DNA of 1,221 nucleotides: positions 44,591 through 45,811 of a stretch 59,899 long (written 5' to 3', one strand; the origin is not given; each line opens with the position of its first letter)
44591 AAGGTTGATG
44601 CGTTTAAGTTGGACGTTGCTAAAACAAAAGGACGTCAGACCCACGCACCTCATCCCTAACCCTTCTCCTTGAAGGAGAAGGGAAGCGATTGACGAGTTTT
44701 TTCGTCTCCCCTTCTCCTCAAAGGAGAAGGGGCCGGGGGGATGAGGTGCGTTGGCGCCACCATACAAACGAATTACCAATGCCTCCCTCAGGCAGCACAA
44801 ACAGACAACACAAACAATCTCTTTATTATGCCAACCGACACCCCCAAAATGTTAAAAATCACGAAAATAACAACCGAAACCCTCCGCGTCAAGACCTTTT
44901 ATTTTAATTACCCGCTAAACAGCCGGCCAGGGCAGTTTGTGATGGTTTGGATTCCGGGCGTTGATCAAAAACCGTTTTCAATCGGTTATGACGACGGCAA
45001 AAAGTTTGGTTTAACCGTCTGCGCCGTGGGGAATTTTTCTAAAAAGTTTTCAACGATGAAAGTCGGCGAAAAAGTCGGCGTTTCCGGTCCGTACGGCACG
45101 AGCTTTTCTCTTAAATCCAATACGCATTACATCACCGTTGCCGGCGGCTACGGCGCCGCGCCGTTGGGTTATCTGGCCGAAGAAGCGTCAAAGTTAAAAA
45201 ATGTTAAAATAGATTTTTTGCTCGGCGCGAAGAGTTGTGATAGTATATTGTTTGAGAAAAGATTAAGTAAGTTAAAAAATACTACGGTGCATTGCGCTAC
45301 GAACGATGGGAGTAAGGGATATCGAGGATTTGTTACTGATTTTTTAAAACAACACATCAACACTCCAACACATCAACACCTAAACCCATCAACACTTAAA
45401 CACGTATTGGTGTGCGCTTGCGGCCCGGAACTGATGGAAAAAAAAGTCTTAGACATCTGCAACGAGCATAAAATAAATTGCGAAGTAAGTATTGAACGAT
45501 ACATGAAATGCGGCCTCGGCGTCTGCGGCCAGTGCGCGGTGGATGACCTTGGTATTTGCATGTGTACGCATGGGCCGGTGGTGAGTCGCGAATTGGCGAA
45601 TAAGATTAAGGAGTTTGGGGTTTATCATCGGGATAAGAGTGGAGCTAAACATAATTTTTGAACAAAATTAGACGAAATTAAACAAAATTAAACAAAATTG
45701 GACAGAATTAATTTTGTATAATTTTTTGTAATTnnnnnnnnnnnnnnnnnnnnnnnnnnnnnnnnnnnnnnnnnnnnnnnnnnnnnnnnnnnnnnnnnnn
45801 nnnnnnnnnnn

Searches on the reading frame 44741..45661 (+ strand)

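Call 17: search_protein_families(library=pfam, proteins=[window:44741-45661:+])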
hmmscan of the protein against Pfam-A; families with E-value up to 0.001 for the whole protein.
window:44741-45661:+ (306 aa): 2 families
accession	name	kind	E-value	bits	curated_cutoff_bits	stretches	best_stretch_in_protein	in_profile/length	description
PF10418.14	DHODB_Fe-S_bind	-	4.1e-08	33.2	23.9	1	252-282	1-36/41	Iron-sulfur cluster binding domain of dihydroorotate dehydrogenase B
PF00175.26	NAD_binding_1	-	1.5e-06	29.3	22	1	133-236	2-107/109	Oxidoreductase NAD-binding domain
